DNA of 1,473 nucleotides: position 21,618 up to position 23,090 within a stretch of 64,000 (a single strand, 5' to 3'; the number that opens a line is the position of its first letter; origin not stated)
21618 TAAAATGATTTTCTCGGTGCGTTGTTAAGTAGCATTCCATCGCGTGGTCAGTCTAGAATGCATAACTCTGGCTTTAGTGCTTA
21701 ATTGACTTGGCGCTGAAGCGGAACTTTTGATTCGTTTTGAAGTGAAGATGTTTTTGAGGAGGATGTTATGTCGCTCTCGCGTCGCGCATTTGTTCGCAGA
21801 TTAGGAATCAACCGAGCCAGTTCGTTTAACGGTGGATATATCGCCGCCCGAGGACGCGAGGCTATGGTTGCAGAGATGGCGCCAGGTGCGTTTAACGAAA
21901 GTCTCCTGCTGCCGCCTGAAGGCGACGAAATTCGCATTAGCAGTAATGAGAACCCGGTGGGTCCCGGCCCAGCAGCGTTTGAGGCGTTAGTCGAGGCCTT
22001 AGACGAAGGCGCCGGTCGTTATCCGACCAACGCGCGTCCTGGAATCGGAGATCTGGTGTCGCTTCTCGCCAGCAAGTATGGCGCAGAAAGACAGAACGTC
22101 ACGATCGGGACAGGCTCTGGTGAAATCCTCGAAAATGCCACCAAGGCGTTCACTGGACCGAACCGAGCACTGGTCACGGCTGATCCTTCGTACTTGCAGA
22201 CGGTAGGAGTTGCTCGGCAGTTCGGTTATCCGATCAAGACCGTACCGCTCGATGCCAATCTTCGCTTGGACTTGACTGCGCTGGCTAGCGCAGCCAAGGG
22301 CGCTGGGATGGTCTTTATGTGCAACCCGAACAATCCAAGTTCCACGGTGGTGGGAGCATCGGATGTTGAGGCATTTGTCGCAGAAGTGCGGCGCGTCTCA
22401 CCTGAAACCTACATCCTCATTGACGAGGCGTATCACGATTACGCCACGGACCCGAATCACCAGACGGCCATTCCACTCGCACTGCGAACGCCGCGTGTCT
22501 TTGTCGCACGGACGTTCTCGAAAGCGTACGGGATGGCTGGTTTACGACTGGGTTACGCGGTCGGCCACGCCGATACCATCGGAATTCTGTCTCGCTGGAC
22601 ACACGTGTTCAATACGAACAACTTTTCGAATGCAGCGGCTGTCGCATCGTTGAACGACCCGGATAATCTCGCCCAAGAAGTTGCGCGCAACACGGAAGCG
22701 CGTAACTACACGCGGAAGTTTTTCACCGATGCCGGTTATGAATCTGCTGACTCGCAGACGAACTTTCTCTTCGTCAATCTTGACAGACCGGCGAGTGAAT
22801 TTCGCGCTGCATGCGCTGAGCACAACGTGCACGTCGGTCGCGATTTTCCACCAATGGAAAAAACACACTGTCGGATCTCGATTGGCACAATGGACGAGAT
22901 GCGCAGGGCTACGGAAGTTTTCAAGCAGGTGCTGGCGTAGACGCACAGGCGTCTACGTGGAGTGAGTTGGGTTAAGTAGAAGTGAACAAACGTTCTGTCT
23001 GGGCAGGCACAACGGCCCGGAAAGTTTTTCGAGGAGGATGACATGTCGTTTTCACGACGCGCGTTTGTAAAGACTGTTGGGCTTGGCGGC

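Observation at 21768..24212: Two tandem HisC-like PLP aminotransferases that both begin with an SRRAFV twin-arginine motif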

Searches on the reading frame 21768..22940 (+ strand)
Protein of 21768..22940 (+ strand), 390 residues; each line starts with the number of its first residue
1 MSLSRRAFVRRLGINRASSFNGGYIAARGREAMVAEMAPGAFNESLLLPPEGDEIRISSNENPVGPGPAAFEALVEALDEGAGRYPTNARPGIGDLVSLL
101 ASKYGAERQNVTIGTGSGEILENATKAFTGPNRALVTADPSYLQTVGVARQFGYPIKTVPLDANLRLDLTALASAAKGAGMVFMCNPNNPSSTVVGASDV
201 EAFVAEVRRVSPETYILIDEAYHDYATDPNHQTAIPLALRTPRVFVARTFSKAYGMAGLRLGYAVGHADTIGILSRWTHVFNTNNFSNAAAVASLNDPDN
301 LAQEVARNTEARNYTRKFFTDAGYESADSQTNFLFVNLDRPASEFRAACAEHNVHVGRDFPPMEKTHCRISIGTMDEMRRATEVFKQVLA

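Call 3: search_protein_families(library=pfam, proteins=[window:21768-22940:+])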
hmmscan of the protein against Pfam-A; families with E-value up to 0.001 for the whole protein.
window:21768-22940:+ (390 aa): 1 family
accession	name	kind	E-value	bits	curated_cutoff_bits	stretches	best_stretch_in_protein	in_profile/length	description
PF00155.27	Aminotran_1_2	-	1.3e-43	150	19.7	1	55-384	4-360/361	Aminotransferase class I and II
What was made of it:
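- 21768..22940 (+): ORF A: upstream paralogue (A-clade), a 390-aa HisC-like class I/II PLP aminotransferase. The Schiff-base Lys252 codon is at 22521-22523. PF00155 at 150 bits (call 3).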

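Call 4: search_protein_families(library=ncbifam, proteins=[window:21768-22940:+], max_evalue=0.01)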
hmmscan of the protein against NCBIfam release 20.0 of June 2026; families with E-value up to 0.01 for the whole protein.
window:21768-22940:+ (390 aa): 62 families (the best 25 are shown)
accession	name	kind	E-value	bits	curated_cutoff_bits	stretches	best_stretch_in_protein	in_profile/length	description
NF006580.0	PRK09105.1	subfamily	1.1e-77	261.5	444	1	3-389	5-371/375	pyridoxal phosphate-dependent aminotransferase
NF051461.1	pyoverd_PtaA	equivalog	3.4e-69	233.3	500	1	48-387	30-358/359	pyoverdine biosynthesis transaminase PtaA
TIGR01141.1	hisC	equivalog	4.7e-68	229.6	276.55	1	53-387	21-348/349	histidinol-phosphate transaminase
NF002878.0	PRK03321.1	subfamily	1.1e-66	225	374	1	53-387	23-347/352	histidinol-phosphate transaminase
NF003496.0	PRK05166.1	equivalog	2.7e-58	197.5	540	1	56-389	40-370/373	histidinol-phosphate transaminase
NF006014.0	PRK08153.1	equivalog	8.6e-47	159.8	510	1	55-389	36-364/370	pyridoxal phosphate-dependent aminotransferase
NF002877.0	PRK03317.1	equivalog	3.6e-44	151.1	409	1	55-388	34-366/374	histidinol-phosphate transaminase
TIGR01140.1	L_thr_O3P_dcar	equivalog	3.2e-43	148.1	290.55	1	52-383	17-328/331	threonine-phosphate decarboxylase CobD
NF002726.0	PRK02610.1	equivalog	6.7e-33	114.1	391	1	92-389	74-369/374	histidinol-phosphate transaminase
NF041364.1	GntC_guanitoxin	equivalog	2.8e-26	92.3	415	1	72-377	18-344/356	guanitoxin biosynthesis PLP-dependent (S)-gamma-hydroxy-L-arginine cyclodehydratase GntC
NF005915.1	PRK07908.1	equivalog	1.1e-25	90.8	360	1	80-380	39-326/332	Rv2231c family histidinol phosphate aminotransferase CobC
NF004870.0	PRK06225.1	equivalog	1.6e-24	86.4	351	1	53-310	29-284/380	pyridoxal phosphate-dependent aminotransferase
NF053748.1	bifunc_CobBC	exception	4.3e-20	71.7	950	1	90-376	512-787/797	bifunctional hydrogenobyrinic acid a,c-diamide synthase/histidinol phosphate aminotransferase CobBC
NF004770.0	PRK06108.1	subfamily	4.1e-19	68.7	422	1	72-314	56-309/396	pyridoxal phosphate-dependent aminotransferase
TIGR03947.1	viomycin_VioD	equivalog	1.5e-17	63.6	390.9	1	102-273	62-233/359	capreomycidine synthase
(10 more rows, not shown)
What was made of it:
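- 21768..22940 (+): Best NCBIfam hits are PRK09105 at 261 bits and PtaA at 233 bits, both below cut-off (call 4).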

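Call 13: find_homologous_proteins(query=window:21768-22940:+, max_evalue=1e-20)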
Query window:21768-22940:+ (390 aa): 7917 proteins with E <= 1e-20 among 8000 candidates; the best 120 are listed.
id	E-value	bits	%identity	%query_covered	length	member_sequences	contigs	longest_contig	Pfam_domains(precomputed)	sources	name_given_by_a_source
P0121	6.0e-243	824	95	100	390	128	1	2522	PF00155.28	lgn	-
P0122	3.4e-237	805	94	100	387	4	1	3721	PF00155.28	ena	-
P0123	7.3e-179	613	69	100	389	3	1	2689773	PF00155.28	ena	-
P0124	7.7e-173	593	69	100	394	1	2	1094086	PF00155.28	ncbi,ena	-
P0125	2.4e-172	591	69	100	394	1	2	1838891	PF00155.28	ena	-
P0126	8.4e-172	590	68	100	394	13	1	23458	PF00155.28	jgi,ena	-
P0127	1.4e-170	586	69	100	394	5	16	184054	PF00155.28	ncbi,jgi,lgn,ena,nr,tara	ncbi:MAG TPA: hypothetical protein DCP38_09710 [Acidobacteria bacterium]|jgi:histidinol-phosphate am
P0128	1.9e-169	582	69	100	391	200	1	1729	PF00155.28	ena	-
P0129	2.4e-169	581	68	100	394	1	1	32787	PF00155.28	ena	-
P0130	9.5e-169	580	68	100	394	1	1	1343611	PF00155.28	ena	-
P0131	3.0e-166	571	67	100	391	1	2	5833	PF00155.28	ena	-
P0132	3.6e-166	571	67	100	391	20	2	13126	PF00155.28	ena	-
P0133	2.2e-154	532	72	83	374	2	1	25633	PF00155.28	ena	-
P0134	1.1e-148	514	62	100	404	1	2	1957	PF00155.28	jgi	jgi:histidinol-phosphate aminotransferase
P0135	8.2e-140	484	58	100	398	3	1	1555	PF00155.28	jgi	jgi:histidinol-phosphate aminotransferase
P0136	3.5e-139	482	57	100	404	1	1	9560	PF00155.28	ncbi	-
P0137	1.2e-137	477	59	100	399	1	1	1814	PF00155.28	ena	-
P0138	4.8e-137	475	58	100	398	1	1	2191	PF00155.28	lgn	-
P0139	3.4e-135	469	56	100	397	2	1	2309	PF00155.28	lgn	-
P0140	1.2e-134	467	59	100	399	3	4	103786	PF00155.28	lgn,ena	-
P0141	1.5e-134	467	59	100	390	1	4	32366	PF00155.28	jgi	jgi:histidinol-phosphate aminotransferase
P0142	3.7e-134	466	59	100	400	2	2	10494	PF00155.28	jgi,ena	-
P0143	4.0e-134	466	56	100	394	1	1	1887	PF00155.28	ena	-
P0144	4.3e-134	465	57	100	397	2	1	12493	PF00155.28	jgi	jgi:histidinol-phosphate aminotransferase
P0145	2.7e-133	463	58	100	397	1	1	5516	PF04864.20,PF00155.28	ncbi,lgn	ncbi:MAG: pyridoxal phosphate-dependent aminotransferase [Acidobacteriota bacterium]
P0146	3.7e-133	462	56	100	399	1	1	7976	PF00155.28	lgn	-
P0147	6.6e-133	462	56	100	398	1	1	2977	PF00155.28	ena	-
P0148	1.6e-132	460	56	100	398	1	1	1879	PF00155.28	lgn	-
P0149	2.3e-132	460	58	100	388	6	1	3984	PF00155.28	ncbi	-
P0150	5.5e-132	459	57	100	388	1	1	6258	PF00155.28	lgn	-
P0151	1.0e-131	458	56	100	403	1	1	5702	PF00155.28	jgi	jgi:histidinol-phosphate aminotransferase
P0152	1.5e-131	457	57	100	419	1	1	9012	PF00155.28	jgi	jgi:histidinol-phosphate aminotransferase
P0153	3.1e-131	456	56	97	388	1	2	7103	PF00155.28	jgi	jgi:histidinol-phosphate aminotransferase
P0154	1.2e-130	454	57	100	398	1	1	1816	PF00155.28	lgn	-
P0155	1.4e-130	454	56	100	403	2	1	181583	PF00155.28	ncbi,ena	-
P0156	1.4e-130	454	56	100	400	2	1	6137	PF00155.28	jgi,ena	-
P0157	1.7e-130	454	56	100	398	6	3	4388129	PF00155.28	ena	-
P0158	2.7e-130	453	57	100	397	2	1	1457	PF00155.28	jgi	-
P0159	3.1e-130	453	55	100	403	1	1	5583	PF00155.28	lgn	-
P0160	4.5e-130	452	56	100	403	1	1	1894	PF00155.28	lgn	-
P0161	4.7e-130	452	55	100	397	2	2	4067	PF00155.28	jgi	jgi:histidinol-phosphate aminotransferase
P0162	4.8e-130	452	54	100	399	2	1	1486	PF00155.28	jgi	jgi:histidinol-phosphate aminotransferase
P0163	5.1e-130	452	56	100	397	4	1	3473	PF00155.28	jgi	jgi:histidinol-phosphate aminotransferase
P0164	5.3e-130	452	56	95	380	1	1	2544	PF00155.28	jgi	jgi:histidinol-phosphate aminotransferase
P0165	9.2e-130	451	56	100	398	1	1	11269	PF00155.28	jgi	jgi:histidinol-phosphate aminotransferase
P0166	1.3e-129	451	56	100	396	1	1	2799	PF00155.28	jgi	jgi:histidinol-phosphate aminotransferase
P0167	1.3e-129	451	56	100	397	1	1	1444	PF00155.28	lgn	-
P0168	2.8e-129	450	57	100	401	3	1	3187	PF00155.28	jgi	-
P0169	4.1e-129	449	56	100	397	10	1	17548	PF00155.28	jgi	jgi:histidinol-phosphate aminotransferase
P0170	4.2e-129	449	55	100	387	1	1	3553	PF00155.28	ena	-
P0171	7.2e-129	448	56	100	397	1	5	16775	PF00155.28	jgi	jgi:histidinol-phosphate aminotransferase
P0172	7.6e-129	448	57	100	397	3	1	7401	PF00155.28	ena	-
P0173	1.1e-128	448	56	100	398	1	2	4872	PF00155.28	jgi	jgi:histidinol-phosphate aminotransferase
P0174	1.2e-128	448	56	100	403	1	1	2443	PF00155.28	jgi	jgi:histidinol-phosphate aminotransferase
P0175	1.3e-128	447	56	100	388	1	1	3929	PF00155.28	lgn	-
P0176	1.4e-128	447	56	100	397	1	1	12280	PF00155.28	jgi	jgi:histidinol-phosphate aminotransferase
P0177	1.4e-128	447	56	100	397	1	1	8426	PF00155.28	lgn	-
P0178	1.8e-128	447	56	100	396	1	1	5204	PF00155.28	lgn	-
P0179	2.0e-128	447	56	99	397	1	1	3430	PF00155.28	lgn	-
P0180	2.0e-128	447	56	100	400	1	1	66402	PF00155.28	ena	-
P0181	2.1e-128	447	56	100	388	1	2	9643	PF04864.20,PF00155.28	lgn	-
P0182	2.3e-128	447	56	100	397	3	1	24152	PF00155.28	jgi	jgi:histidinol-phosphate aminotransferase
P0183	2.8e-128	446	56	100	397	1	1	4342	PF00155.28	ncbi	ncbi:MAG: pyridoxal phosphate-dependent aminotransferase [Acidobacteriota bacterium]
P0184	4.1e-128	446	56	100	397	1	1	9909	PF00155.28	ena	-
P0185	4.8e-128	446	56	100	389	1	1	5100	PF00155.28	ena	-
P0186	5.0e-128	446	55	100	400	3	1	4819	PF00155.28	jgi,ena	-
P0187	5.7e-128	445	56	100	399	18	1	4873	PF00155.28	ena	-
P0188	6.6e-128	445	56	100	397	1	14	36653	PF00155.28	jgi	jgi:histidinol-phosphate aminotransferase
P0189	9.4e-128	445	54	100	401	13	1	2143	PF00155.28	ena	-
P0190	9.6e-128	445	56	100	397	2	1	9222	PF00155.28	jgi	jgi:histidinol-phosphate aminotransferase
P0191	1.2e-127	444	55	100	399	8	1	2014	PF00155.28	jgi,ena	-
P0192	1.3e-127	444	56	100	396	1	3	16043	PF00155.28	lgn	-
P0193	1.4e-127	444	56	100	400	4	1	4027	PF00155.28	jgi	jgi:histidinol-phosphate aminotransferase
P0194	1.5e-127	444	55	100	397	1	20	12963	PF00155.28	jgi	jgi:histidinol-phosphate aminotransferase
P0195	1.5e-127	444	55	100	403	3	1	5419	PF00155.28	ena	-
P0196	1.7e-127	444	55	100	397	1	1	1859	PF00155.28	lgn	-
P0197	1.8e-127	444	56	100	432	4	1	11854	PF00155.28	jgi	jgi:histidinol-phosphate aminotransferase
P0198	1.9e-127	444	56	100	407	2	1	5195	PF00155.28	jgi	jgi:histidinol-phosphate aminotransferase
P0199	1.9e-127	444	56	100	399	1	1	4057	PF00155.28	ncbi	-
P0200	2.3e-127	443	55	100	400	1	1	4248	PF00155.28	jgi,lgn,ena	-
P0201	2.8e-127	443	55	100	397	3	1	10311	PF00155.28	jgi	jgi:histidinol-phosphate aminotransferase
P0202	4.6e-127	442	55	100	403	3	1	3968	PF00155.28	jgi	-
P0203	4.7e-127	442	55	100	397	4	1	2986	PF00155.28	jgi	jgi:histidinol-phosphate aminotransferase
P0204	5.3e-127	442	56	100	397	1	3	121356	PF00155.28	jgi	jgi:histidinol-phosphate aminotransferase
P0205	7.4e-127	442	57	100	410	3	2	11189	PF00155.28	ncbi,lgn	-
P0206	7.5e-127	442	56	100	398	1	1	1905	PF00155.28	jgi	jgi:histidinol-phosphate aminotransferase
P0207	8.0e-127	442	54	100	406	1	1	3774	PF00155.28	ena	-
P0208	8.2e-127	442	57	94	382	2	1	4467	PF00155.28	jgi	jgi:histidinol-phosphate aminotransferase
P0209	9.0e-127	441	55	100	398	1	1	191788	PF00155.28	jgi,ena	-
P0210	9.5e-127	441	55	100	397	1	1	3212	PF00155.28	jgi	jgi:histidinol-phosphate aminotransferase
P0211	1.0e-126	441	54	100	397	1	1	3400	PF00155.28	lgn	-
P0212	1.1e-126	441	54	100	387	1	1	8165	PF00155.28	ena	-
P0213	1.2e-126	441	54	100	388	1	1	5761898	PF04864.20,PF00155.28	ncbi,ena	-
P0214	1.2e-126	441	55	100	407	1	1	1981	PF00155.28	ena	-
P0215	1.2e-126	441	56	100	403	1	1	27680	PF00155.28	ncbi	-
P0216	1.3e-126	441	56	100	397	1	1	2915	PF00155.28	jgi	jgi:histidinol-phosphate aminotransferase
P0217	1.4e-126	441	55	100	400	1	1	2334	PF00155.28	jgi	jgi:histidinol-phosphate aminotransferase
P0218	1.8e-126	440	56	100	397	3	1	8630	PF00155.28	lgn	-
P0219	1.9e-126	440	59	88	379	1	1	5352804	PF00155.28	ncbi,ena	-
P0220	2.3e-126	440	56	100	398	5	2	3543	PF00155.28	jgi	jgi:histidinol-phosphate aminotransferase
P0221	2.5e-126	440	56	100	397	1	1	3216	PF00155.28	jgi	-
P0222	2.7e-126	440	55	100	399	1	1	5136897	PF00155.28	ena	-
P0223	2.8e-126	440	54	100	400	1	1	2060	PF00155.28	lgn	-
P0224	2.9e-126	440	55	100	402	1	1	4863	PF00155.28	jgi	-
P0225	3.0e-126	440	54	100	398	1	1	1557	PF00155.28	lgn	-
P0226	4.3e-126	439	54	100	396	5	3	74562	PF00155.28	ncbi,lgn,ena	-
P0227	4.4e-126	439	56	100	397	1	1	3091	PF00155.28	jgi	jgi:histidinol-phosphate aminotransferase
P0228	4.4e-126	439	54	100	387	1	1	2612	PF00155.28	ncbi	-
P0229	4.5e-126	439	55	100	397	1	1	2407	PF00155.28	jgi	-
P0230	4.6e-126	439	56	100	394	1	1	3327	PF00155.28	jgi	jgi:histidinol-phosphate aminotransferase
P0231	4.8e-126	439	55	100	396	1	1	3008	PF00155.28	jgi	jgi:histidinol-phosphate aminotransferase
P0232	4.8e-126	439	56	100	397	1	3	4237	PF00155.28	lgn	-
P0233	4.9e-126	439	54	100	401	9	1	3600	PF00155.28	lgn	-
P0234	4.9e-126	439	54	100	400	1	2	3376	PF00155.28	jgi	jgi:histidinol-phosphate aminotransferase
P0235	5.1e-126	439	55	100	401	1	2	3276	PF00155.28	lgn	-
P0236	5.4e-126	439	55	100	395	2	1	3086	PF00155.28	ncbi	-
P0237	5.7e-126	439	54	100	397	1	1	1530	PF00155.28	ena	-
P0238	5.8e-126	439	55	100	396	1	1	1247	PF00155.28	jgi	jgi:histidinol-phosphate aminotransferase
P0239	6.9e-126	438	54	100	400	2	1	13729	PF00155.28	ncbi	-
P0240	7.4e-126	438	55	100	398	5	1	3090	PF00155.28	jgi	jgi:histidinol-phosphate aminotransferase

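Call 18: find_encoding_contigs(protein=P0123, flank=10000, max_places=3)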
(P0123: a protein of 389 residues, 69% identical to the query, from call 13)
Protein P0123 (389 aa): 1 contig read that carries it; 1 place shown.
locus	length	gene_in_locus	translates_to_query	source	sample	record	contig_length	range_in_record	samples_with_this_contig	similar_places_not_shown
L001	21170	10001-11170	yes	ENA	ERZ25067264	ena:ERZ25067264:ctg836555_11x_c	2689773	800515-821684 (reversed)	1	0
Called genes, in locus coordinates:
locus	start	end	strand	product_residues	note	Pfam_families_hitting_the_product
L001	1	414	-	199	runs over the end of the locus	-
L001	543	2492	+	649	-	PF13589:HATPase_c_3, PF00183:HSP90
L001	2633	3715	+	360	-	PF13280:WYL, PF25583:WCX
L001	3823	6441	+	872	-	PF00246:Peptidase_M14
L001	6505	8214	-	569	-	PF00082:Peptidase_S8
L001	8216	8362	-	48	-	-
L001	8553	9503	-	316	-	PF00288:GHMP_kinases_N, PF08544:GHMP_kinases_C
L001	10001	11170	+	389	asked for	PF00155:Aminotran_1_2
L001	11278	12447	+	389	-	PF00155:Aminotran_1_2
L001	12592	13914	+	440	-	PF13520:AA_permease_2, PF00324:AA_permease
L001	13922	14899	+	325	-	PF04909:Amidohydro_2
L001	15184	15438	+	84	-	-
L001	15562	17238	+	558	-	PF02554:CstA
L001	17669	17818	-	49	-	-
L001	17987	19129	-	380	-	PF00174:Oxidored_molyb, PF03404:Mo-co_dimer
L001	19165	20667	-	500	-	PF00753:Lactamase_B (weak)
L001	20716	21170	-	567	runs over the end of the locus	PF07969:Amidohydro_3, PF01979:Amidohydro_1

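Call 20: find_related_loci(query=A1, collection=genome_contigs, flank=7000)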
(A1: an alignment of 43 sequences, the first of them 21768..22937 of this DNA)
Query A1 (390 aa) in genome_contigs; peptide patterns used: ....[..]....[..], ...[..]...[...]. (x = any residue, [..] = any of these).
599 stretches matched a pattern (row limit reached: there are more); 583 encode a relative of the query (tblastn E <= 1e-3); the best 80 are kept; 80 distinct loci.
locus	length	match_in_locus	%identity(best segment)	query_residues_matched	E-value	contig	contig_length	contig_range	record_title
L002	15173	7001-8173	68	1-390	5e-165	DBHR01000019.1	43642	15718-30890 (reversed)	MAG TPA_asm: Acidobacteria bacterium UBA823 UBA823_contig_5763, whole genome shotgun sequence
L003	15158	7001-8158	55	1-389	1e-134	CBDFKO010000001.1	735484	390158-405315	MAG: Acidobacteriota bacterium isolate 56443360-9f90-4b44-89ee-e98ee14cdcc8 genome assembly, contig: contig_1, whole gen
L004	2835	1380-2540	56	1-389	2e-136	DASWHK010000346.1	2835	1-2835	MAG TPA_asm: Acidobacteriota bacterium isolate SMAG_U2840 k141_3633200, whole genome shotgun sequence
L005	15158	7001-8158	54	1-389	2e-129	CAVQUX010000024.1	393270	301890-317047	MAG: uncultured Acidobacteriota bacterium isolate MFD10007.bin.1.37 genome assembly, contig: contig_69732, whole genome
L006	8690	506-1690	52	1-389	9e-127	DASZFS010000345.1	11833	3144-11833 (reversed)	MAG TPA_asm: Vicinamibacterales bacterium isolate SMAG_U6528 k141_4453227, whole genome shotgun sequence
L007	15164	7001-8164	54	1-390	2e-126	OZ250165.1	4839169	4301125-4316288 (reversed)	MAG: Longimicrobiales bacterium isolate 36211dbd-b4a1-46f7-a7f4-81aaf8368965 genome assembly, chromosome: 1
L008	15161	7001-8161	53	1-389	2e-126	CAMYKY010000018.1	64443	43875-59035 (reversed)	MAG: uncultured Acidobacteria bacterium isolate FCS_M_Acidobacteriota_01 genome assembly, contig: scaffold_834, whole ge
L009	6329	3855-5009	54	1-389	5e-125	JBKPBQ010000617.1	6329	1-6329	MAG: Acidobacteriota bacterium isolate GB_EKS_MAG_00074 GB_EKS_000000068112, whole genome shotgun sequence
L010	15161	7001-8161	51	1-390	1e-123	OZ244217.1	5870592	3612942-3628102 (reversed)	MAG: Acidobacteriota bacterium isolate 56fa84c0-3c2b-46b5-96e5-8c9fc5647fca genome assembly, chromosome: 1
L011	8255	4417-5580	51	1-389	9e-124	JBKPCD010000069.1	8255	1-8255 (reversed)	MAG: Acidobacteriota bacterium isolate GB_EKS_MAG_00061 GB_EKS_000000268738, whole genome shotgun sequence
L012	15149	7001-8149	53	1-389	2e-123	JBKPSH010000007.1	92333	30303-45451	MAG: Acidobacteriota bacterium isolate GS_EKS_MAG_00027 GS_EKS_000001729348, whole genome shotgun sequence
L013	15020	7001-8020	55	49-389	8e-121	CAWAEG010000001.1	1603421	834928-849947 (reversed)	MAG: uncultured Acidobacteriota bacterium isolate MFD00962.bin.1.162 genome assembly, contig: contig_11024, whole genome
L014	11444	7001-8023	53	48-389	1e-119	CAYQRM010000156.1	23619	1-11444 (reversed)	MAG TPA_asm: uncultured Solibacteraceae bacterium isolate binchicken_co279_39 genome assembly, contig: k141_4500639, who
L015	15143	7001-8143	51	1-389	2e-119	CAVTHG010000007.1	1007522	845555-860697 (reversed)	MAG: uncultured Acidobacteriota bacterium isolate MFD09212.bin.2.142 genome assembly, contig: contig_2781, whole genome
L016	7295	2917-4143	49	1-389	3e-119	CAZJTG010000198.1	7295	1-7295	MAG TPA_asm: uncultured Solibacteraceae bacterium isolate SRP287453_co1_3 genome assembly, contig: NODE_19823_length_729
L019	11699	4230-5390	51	1-389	1e-118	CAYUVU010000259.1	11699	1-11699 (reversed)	MAG TPA_asm: uncultured Acidobacteriota bacterium isolate SRP338948_co1_9 genome assembly, contig: k141_340400, whole ge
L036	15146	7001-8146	50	1-390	1e-113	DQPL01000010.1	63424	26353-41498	MAG TPA_asm: Gemmatimonadetes bacterium isolate SZUA-1190 k95_190441, whole genome shotgun sequence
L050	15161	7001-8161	50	1-389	3e-110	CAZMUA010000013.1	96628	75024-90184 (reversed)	MAG TPA_asm: uncultured Woeseiaceae bacterium isolate SRP077602_co4_537 genome assembly, contig: NODE_229_length_96628_c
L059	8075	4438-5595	47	1-389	4e-104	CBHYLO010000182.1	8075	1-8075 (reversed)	MAG TPA_asm: uncultured bacterium isolate ERR14722425_concoct_17 genome assembly, contig: ERZ27336817.3831, whole genome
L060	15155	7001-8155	46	1-389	5e-104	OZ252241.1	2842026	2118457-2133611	MAG: Vicinamibacterales bacterium isolate 2064dafd-9b2a-4308-b7d3-9406566bb03f genome assembly, chromosome: 1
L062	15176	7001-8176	45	1-390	2e-103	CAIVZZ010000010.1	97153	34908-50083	MAG: uncultured Gemmatimonadetes bacterium isolate Umea3_bin-3837 genome assembly, contig: bin-3837:10/32, whole genome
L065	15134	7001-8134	47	1-390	3e-101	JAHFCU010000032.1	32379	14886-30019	MAG: Gemmatimonadetes bacterium isolate nzgw229 NODE_1945_length_32380_cov_4.103196, whole genome shotgun sequence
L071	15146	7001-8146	43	1-390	3e-98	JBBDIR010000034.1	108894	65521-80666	MAG: Pseudohongiellaceae bacterium isolate LejiaA_52_14 Lejia_A_321_length_108894_cov_9, whole genome shotgun sequence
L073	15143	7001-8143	44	1-390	8e-98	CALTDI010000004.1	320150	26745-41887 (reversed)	MAG: uncultured Pseudomonadales bacterium isolate PACB-20200414-m62 genome assembly, contig: contig_18224, whole genome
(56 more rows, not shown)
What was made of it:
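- On PtaA, pyoverdine biosynthesis transaminase (NF051461, equivalog): The host is Acidobacteriota (call 20).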
